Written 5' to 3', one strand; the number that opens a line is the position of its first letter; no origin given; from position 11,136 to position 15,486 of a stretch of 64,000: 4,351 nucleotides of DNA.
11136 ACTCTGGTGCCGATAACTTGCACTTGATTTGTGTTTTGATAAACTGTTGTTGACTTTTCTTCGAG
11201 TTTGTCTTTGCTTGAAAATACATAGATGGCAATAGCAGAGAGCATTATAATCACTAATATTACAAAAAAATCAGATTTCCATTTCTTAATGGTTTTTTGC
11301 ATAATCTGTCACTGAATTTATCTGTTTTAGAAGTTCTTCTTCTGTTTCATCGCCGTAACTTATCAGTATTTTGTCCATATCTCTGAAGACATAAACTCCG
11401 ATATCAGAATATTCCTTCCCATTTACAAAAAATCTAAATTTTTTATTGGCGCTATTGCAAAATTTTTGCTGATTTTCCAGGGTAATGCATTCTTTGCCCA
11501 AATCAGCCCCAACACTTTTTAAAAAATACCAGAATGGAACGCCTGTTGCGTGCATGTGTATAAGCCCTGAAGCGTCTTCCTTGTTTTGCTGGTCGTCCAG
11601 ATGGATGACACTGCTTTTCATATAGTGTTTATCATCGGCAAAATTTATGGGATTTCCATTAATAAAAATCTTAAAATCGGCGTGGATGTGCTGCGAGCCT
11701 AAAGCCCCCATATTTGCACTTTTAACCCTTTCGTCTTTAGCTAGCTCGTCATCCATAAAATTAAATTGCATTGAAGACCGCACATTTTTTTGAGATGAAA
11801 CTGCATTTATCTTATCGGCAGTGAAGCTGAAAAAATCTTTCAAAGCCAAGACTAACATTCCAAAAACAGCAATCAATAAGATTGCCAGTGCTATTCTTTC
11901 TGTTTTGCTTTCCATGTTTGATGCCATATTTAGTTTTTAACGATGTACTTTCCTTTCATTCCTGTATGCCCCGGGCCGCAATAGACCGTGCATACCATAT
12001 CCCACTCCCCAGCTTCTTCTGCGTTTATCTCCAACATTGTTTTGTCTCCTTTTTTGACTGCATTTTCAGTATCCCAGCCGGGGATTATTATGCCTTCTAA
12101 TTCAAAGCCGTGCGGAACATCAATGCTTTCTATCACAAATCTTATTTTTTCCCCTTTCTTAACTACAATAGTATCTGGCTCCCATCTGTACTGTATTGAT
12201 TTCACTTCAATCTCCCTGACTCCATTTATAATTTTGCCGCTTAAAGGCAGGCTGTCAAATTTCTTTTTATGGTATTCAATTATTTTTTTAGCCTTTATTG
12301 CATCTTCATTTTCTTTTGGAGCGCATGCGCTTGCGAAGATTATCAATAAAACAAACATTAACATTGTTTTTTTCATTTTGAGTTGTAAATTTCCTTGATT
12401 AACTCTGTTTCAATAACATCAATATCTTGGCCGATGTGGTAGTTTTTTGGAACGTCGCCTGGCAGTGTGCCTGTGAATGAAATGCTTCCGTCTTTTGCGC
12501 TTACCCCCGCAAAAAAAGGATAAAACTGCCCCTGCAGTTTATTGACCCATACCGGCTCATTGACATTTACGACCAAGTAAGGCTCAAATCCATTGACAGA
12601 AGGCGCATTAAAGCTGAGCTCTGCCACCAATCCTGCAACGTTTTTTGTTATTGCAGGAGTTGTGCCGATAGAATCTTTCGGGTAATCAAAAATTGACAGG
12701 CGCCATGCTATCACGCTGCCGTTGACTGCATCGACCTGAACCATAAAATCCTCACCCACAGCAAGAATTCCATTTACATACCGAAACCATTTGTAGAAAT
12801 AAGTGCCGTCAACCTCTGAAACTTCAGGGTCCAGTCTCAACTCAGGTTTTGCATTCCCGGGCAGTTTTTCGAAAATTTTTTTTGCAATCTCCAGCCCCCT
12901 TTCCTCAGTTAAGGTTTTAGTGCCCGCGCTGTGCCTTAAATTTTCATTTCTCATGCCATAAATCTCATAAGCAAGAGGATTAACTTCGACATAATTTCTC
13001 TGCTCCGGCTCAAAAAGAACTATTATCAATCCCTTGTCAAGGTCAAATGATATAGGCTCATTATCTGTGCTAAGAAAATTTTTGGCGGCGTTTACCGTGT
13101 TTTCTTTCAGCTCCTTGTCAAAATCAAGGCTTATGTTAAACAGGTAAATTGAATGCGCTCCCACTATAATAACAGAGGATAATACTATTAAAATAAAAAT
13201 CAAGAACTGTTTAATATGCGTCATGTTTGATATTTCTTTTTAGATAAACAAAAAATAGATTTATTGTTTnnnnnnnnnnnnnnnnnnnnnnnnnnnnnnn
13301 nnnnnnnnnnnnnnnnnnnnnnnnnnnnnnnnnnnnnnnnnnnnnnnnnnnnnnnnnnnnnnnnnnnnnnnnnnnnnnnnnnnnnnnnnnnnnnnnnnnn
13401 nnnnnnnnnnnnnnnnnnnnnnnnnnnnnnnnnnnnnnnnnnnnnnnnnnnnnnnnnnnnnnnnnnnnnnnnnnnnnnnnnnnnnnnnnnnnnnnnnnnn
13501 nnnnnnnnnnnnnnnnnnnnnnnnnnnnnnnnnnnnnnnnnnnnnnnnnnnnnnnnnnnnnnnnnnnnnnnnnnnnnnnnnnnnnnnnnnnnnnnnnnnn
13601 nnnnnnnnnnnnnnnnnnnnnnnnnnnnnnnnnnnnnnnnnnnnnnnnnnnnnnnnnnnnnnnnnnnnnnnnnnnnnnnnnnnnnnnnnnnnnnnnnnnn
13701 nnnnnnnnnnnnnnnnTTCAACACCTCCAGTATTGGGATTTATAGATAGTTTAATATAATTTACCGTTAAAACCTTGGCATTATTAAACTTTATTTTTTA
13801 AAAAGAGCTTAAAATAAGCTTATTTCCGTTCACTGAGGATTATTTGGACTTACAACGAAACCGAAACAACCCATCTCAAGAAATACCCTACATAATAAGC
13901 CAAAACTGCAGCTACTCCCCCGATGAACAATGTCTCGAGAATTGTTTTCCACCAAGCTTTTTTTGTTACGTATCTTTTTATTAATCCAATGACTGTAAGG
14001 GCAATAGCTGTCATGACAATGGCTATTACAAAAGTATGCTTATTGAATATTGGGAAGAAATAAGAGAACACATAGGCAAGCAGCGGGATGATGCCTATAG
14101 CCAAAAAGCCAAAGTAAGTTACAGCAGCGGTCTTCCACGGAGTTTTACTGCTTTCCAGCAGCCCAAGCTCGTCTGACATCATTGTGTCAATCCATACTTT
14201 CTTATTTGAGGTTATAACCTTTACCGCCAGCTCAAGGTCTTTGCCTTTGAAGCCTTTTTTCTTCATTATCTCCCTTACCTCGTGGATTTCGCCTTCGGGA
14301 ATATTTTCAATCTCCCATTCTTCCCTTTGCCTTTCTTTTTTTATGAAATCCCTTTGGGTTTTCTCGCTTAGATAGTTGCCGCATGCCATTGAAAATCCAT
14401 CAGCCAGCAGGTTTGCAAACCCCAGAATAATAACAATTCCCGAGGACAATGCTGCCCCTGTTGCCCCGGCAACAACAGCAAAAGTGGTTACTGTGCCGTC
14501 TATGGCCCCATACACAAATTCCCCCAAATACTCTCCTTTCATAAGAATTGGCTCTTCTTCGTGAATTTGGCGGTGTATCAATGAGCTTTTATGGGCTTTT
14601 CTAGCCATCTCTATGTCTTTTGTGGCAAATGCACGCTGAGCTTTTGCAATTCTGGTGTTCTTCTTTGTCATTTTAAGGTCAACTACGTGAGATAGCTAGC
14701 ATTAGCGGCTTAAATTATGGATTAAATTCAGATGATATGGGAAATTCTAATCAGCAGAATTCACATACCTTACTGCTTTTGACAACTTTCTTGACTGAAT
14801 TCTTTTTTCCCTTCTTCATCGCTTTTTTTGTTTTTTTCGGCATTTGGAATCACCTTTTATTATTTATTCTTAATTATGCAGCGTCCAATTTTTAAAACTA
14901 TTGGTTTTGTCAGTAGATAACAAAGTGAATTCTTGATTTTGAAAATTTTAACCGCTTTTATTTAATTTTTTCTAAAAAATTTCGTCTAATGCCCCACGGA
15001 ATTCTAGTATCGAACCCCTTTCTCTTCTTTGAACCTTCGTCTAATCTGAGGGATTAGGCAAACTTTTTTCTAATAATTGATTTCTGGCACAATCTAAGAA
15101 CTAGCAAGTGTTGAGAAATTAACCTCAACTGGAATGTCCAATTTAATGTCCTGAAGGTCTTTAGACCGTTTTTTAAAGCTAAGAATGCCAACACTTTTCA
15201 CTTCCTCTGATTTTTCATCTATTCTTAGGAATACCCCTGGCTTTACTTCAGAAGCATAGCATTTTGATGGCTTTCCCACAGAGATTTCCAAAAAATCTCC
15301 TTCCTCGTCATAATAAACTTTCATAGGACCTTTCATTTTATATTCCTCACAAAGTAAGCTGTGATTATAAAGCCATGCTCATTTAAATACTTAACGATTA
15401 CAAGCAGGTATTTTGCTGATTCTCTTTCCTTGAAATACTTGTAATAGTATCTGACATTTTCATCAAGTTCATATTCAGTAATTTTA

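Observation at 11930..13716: Two lipoprotein cupredoxins with a complete CuA (binuclear copper) ligand set, with no heme-copper oxidase in the window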

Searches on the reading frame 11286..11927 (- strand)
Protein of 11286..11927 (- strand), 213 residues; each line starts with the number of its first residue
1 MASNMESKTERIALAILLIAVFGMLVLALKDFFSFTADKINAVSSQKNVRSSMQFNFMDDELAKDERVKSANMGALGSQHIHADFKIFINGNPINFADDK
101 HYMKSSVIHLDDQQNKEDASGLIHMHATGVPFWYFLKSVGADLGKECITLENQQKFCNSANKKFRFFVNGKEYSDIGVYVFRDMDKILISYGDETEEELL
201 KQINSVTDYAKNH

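Call 3: search_protein_families(library=pfam, proteins=[window:11286-11927:-], max_evalue=0.1)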
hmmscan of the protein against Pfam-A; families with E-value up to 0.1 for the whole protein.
window:11286-11927:- (213 aa): 1 family
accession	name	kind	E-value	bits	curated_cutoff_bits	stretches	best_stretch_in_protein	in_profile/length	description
PF08684.15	ocr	-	0.039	14.8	25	1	101-187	14-99/101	DNA mimic ocr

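Call 4: search_protein_families(library=ncbifam, proteins=[window:11286-11927:-], max_evalue=0.1)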
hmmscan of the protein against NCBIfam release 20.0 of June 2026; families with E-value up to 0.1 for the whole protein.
window:11286-11927:- (213 aa): 0 families

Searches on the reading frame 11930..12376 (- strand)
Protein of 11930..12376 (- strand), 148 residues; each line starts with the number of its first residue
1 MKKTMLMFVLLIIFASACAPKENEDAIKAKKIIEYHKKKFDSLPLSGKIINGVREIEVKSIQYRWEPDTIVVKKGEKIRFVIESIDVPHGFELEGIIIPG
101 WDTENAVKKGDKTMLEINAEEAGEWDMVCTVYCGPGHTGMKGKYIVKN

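Call 3: search_protein_families(library=pfam, proteins=[window:11930-12376:-], max_evalue=0.1)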
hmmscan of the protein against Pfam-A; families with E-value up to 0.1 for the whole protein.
window:11930-12376:- (148 aa): 3 families
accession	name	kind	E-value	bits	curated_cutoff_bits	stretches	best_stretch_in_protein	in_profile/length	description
PF13473.12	Cupredoxin_1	-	9.5e-09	35.7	27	1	53-131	20-94/104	Cupredoxin-like domain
PF00127.26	Copper-bind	-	1.9e-05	25.5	21.2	1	56-146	5-98/99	Copper binding proteins, plastocyanin/azurin family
PF20138.4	DUF6528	-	0.049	12.9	23.5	1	2-84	2-84/327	Family of unknown function (DUF6528)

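Call 4: search_protein_families(library=ncbifam, proteins=[window:11930-12376:-], max_evalue=0.1)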
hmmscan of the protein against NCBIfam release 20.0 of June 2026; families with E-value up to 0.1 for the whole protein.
window:11930-12376:- (148 aa): 10 families
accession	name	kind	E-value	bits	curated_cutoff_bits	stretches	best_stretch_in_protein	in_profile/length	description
NF052460.1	L-NosZ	equivalog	5.1e-18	64.8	700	1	42-147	367-479/480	clade III lactonase-type nitrous-oxide reductase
TIGR04246.1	nitrous_NosZ_Gp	equivalog_domain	5.1e-10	38.2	625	1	55-147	484-577/578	Sec-dependent nitrous-oxide reductase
TIGR02866.1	CoxB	equivalog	9.2e-10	38.4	147.7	1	68-146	118-191/202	cytochrome c oxidase subunit II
NF041074.2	quin_ox_SoxA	equivalog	1.3e-06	28.4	110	1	30-141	39-148/154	proton pump complex quinol oxidase subunit SoxA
NF050117.1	aa3_CtaC_Actin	exception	1.6e-06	27.5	250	1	58-141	149-227/244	aa3-type cytochrome oxidase subunit II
TIGR03096.1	nitroso_cyanin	equivalog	4.1e-06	26.6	142.85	1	50-132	43-121/135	nitrosocyanin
NF051440.1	CuResCopIPSEAE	equivalog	0.00036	20.4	280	1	51-92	38-80/180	copper-resistant cuproprotein CopI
TIGR02656.1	cyanin_plasto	equivalog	0.00038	20.8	87.85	1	63-147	12-99/99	plastocyanin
NF007816.0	PRK10525.1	equivalog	0.0019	17.3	511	1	97-146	175-224/318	cytochrome o ubiquinol oxidase subunit II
TIGR04244.1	nitrous_NosZ_RR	equivalog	0.086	11.3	625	1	64-147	545-627/627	TAT-dependent nitrous-oxide reductase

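Call 12: search_solved_structures(query=window:11930-12376:-, max_evalue=0.01, show_alignments=3)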
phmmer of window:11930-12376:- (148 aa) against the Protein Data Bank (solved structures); distinct sequences matched with E-value up to 0.01: 14.
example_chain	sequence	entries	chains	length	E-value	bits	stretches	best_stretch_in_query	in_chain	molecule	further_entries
2lln_A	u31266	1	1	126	1.5e-09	41.2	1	57-147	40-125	Cytochrome c oxidase subunit 2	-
2cua_A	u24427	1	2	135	1.8e-09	40.9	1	57-147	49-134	PROTEIN (CUA)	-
2fwl_B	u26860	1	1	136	1.8e-09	40.9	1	57-147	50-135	Cytochrome c oxidase subunit II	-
3s33_B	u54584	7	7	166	2.5e-09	40.4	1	57-147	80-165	Cytochrome c oxidase subunit 2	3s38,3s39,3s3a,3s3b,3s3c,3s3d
3eh3_B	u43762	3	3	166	2.5e-09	40.4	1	57-147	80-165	Cytochrome c oxidase subunit 2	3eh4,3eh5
1ehk_B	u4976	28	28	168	2.6e-09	40.4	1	57-147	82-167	BA3-TYPE CYTOCHROME-C OXIDASE | Cytochrome c oxidase polypeptide II | Cytochrome c oxidase subunit 2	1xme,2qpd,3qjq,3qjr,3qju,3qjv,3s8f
2qpe_B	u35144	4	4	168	2.6e-09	40.4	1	57-147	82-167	Cytochrome c oxidase subunit 2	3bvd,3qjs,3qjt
6pty_A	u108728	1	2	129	1.2e-08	38.3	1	57-147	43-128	Cytochrome c oxidase subunit 2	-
6ptt_A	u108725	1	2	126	2e-08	37.5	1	57-147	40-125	Cytochrome c oxidase subunit 2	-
1cyx_A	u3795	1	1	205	8.9e-06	28.9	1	88-145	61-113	CYOA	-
1iby_A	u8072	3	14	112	9.2e-06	28.8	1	50-132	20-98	NITROSOCYANIN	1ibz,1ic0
2mry_A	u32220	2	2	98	0.00011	25.4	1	50-132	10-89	Uncharacterized protein | CupA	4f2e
5u7n_A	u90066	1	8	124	0.00059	23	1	57-132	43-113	Cytochrome c oxidase subunit 2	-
7deg_B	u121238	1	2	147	0.00095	22.3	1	73-146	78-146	Cytochrome oxidase subunit II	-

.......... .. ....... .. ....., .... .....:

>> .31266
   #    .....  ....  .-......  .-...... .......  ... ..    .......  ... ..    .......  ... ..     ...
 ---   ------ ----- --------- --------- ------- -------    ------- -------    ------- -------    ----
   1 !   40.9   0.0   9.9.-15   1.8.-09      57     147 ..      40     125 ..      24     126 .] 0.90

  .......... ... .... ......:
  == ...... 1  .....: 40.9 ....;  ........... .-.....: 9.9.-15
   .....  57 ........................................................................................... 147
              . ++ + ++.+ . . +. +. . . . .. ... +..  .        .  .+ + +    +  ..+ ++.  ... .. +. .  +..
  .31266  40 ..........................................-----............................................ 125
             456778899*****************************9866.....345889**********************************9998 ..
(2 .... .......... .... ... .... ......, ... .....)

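Call 25: find_homologous_proteins(query=window:11930-12376:-, max_evalue=0.00001)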
Query window:11930-12376:- (148 aa): 89 proteins with E <= 0.00001 among 161 candidates.
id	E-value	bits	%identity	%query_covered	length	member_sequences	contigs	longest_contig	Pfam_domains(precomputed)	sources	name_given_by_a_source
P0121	5.1e-94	330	100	100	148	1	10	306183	PF00127.27,PF13473.13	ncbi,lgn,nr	ncbi:cupredoxin domain-containing protein [Candidatus Woesearchaeota archaeon]|nr:cupredoxin domain-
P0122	3.7e-79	282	80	100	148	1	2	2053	PF00127.27,PF13473.13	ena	-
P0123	1.4e-78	280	79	100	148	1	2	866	PF00127.27,PF13473.13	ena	-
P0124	7.8e-77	274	78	100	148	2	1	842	PF13473.13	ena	-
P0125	2.9e-75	269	78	99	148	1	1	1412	PF13473.13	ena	-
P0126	8.3e-75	268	76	99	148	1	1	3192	PF13473.13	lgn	-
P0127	1.3e-74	267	76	99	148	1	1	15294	PF13473.13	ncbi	-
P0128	1.8e-74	266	80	89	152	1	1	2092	PF13473.13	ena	-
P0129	5.9e-74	265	78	99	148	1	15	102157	PF13473.13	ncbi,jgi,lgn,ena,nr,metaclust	ncbi:cupredoxin domain-containing protein [Candidatus Woesearchaeota archaeon]|nr:cupredoxin domain-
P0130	1.7e-73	263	76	100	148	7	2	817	PF13473.13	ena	-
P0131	2.2e-73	263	78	92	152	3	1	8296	PF00127.27,PF13473.13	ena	-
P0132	3.0e-73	263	76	100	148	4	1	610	PF13473.13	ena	-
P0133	5.1e-73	262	73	100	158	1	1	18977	PF00127.27,PF13473.13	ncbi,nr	ncbi:cupredoxin domain-containing protein [Candidatus Woesearchaeota archaeon]|nr:cupredoxin domain-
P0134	3.0e-72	259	76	100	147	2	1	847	PF13473.13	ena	-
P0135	4.4e-72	259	74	99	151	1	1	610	PF13473.13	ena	-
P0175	1.4e-60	221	66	99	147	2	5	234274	PF13473.13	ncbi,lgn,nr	ncbi:cupredoxin domain-containing protein [Candidatus Woesearchaeota archaeon]|nr:cupredoxin domain-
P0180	4.9e-58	213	61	99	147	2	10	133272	PF13473.13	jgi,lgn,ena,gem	jgi:cytochrome c oxidase subunit 2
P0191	1.4e-48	182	53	99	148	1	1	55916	PF13473.13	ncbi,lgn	-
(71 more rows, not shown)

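Call 26: find_encoding_contigs(protein=P0175, flank=10000, max_places=1)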
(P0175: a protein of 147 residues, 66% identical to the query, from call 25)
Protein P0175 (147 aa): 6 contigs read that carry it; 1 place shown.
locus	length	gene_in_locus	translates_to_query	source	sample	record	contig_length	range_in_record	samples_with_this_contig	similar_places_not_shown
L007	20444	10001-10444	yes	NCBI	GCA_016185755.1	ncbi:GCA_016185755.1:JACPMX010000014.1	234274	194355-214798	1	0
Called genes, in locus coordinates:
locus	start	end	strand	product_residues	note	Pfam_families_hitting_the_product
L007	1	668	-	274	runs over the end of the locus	PF00288:GHMP_kinases_N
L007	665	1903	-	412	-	PF02441:Flavoprotein, PF04127:DFP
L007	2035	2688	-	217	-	-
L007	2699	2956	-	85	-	-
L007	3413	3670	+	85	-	-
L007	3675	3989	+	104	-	-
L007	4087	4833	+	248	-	-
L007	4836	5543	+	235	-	PF11139:SfLAP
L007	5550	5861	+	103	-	PF03477:ATP-cone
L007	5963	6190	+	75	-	-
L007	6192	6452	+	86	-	PF05016:ParE_toxin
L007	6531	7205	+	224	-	PF18780:HNH_repeat, PF01844:HNH, PF14279:HNH_5 (weak)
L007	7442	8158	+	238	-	PF01988:VIT1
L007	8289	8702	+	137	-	PF13473:Cupredoxin_1, PF00116:COX2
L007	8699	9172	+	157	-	-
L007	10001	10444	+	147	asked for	PF13473:Cupredoxin_1 (weak)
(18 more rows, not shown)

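Call 27: find_encoding_contigs(protein=P0180, flank=10000, max_places=1)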
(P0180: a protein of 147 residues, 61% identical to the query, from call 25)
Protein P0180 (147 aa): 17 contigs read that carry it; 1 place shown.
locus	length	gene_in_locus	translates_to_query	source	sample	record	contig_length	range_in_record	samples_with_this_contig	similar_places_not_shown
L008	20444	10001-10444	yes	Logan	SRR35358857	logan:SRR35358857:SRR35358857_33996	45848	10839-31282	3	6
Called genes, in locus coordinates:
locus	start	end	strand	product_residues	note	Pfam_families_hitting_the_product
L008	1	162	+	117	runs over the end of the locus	PF00892:EamA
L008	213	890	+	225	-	PF00696:AA_kinase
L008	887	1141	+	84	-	-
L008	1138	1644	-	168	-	PF04307:YdjM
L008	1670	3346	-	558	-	PF03109:ABC1, PF00069:Pkinase (faint), PF06176:WaaY (weak), PF27536:UbiB_helical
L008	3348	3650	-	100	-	PF03091:CutA1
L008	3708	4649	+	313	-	PF01798:Nop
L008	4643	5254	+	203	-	PF00702:Hydrolase, PF12710:HAD, PF13419:HAD_2 (faint), PF08282:Hydrolase_3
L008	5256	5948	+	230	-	PF01269:Fibrillarin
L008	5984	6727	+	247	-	-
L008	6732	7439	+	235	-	PF02683:DsbD_TM (weak), PF11139:SfLAP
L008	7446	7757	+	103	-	PF03477:ATP-cone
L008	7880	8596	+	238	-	PF01988:VIT1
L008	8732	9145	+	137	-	PF13473:Cupredoxin_1, PF00116:COX2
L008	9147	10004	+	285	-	PF16244:DUF4901 (weak)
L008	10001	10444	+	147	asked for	PF13473:Cupredoxin_1 (weak)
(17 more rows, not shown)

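Call 28: find_encoding_contigs(protein=P0191, flank=10000, max_places=1)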
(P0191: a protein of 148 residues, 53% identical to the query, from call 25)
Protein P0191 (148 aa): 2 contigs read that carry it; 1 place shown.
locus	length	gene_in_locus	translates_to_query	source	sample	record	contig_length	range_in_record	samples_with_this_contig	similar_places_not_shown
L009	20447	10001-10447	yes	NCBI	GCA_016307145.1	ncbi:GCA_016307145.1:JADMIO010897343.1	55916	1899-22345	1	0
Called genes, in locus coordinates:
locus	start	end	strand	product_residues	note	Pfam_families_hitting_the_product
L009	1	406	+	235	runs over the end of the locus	PF11139:SfLAP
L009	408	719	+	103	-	-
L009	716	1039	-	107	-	-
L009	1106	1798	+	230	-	PF00696:AA_kinase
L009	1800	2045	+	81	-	-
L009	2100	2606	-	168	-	PF04307:YdjM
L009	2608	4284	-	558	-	PF03109:ABC1, PF27536:UbiB_helical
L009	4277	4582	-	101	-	PF03091:CutA1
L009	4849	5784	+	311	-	PF01798:Nop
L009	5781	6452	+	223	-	PF01269:Fibrillarin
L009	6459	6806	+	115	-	-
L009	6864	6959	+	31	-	-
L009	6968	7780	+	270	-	PF01988:VIT1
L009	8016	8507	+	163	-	PF13473:Cupredoxin_1, PF00116:COX2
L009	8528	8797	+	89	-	-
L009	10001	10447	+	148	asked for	PF13473:Cupredoxin_1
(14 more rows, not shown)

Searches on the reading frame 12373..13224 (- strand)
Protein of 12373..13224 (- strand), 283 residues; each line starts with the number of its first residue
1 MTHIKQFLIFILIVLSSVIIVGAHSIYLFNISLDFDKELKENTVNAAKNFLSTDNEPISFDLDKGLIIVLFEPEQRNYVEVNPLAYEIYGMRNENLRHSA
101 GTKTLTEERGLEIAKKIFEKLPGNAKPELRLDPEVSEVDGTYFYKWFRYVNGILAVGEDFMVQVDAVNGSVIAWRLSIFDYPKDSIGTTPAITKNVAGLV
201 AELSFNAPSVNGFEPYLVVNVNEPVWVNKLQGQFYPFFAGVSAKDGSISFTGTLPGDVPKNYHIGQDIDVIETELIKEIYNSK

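Call 3: search_protein_families(library=pfam, proteins=[window:12373-13224:-], max_evalue=0.1)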
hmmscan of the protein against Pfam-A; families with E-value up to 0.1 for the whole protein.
window:12373-13224:- (283 aa): 3 families
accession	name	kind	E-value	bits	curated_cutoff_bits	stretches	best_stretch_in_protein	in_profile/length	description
PF16244.11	DUF4901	-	0.0042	17.6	27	1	94-176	65-146/148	YcdB, YcdC repeated domain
PF08102.16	Antimicrobial_7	-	0.037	14.7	25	0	37-51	21-35/43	Scorpion antimicrobial peptide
PF07504.19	FTP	-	0.078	13.3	21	0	137-171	12-44/51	Fungalysin/Thermolysin Propeptide Motif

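Call 4: search_protein_families(library=ncbifam, proteins=[window:12373-13224:-], max_evalue=0.1)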
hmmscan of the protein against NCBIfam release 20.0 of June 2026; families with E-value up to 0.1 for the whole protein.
window:12373-13224:- (283 aa): 0 families

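Call 93: search_solved_structures(query=window:12373-13224:-, max_evalue=1)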
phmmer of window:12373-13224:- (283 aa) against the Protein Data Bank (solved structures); distinct sequences matched with E-value up to 1: 0.

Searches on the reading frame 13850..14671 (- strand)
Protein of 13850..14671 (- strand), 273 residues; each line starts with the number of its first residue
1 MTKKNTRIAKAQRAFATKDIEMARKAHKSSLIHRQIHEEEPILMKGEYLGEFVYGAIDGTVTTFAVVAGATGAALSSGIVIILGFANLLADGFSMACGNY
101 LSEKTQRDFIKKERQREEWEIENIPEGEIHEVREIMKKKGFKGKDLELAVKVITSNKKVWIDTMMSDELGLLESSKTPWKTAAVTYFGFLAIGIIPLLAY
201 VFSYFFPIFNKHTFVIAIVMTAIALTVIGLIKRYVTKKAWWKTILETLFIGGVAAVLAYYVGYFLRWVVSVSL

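Call 3: search_protein_families(library=pfam, proteins=[window:13850-14671:-], max_evalue=0.1)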
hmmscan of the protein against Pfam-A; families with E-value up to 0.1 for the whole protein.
window:13850-14671:- (273 aa): 4 families
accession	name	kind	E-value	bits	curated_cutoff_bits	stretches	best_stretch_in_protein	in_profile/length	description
PF01988.24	VIT1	-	1.4e-67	228.1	28.1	1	51-263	3-214/214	VIT family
PF20990.2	DUF2207_C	-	0.0064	16.7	33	1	130-236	90-190/247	Predicted membrane protein (DUF2207) C-terminal domain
PF02163.28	Peptidase_M50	-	0.015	15.1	27.2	1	109-270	39-168/221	Peptidase family M50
PF20340.3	DUF6635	-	0.072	12.6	27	0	44-99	174-227/272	Family of unknown function (DUF6635)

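Call 4: search_protein_families(library=ncbifam, proteins=[window:13850-14671:-], max_evalue=0.1)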
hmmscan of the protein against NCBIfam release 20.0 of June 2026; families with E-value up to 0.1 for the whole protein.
window:13850-14671:- (273 aa): 2 families
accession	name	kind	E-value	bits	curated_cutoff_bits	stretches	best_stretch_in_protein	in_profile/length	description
TIGR00267.1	TIGR00267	hypoth_equivalog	2e-09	37.3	156.95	1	52-115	3-67/171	TIGR00267 family protein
NF045676.1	FeExpMbfA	equivalog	0.011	15.2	450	0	46-102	166-226/318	iron exporter MbfA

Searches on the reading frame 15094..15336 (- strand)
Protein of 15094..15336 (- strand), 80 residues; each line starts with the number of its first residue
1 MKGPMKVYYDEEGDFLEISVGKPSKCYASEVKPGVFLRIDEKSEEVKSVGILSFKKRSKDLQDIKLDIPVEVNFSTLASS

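Call 89: search_protein_families(library=pfam, proteins=[window:15094-15336:-], max_evalue=0.01)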
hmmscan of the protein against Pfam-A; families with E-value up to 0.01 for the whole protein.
window:15094-15336:- (80 aa): 1 family
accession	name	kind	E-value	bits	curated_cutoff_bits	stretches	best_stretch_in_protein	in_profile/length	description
PF10049.14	DUF2283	-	3.9e-06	27.4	23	1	6-42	1-37/49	Protein of unknown function (DUF2283)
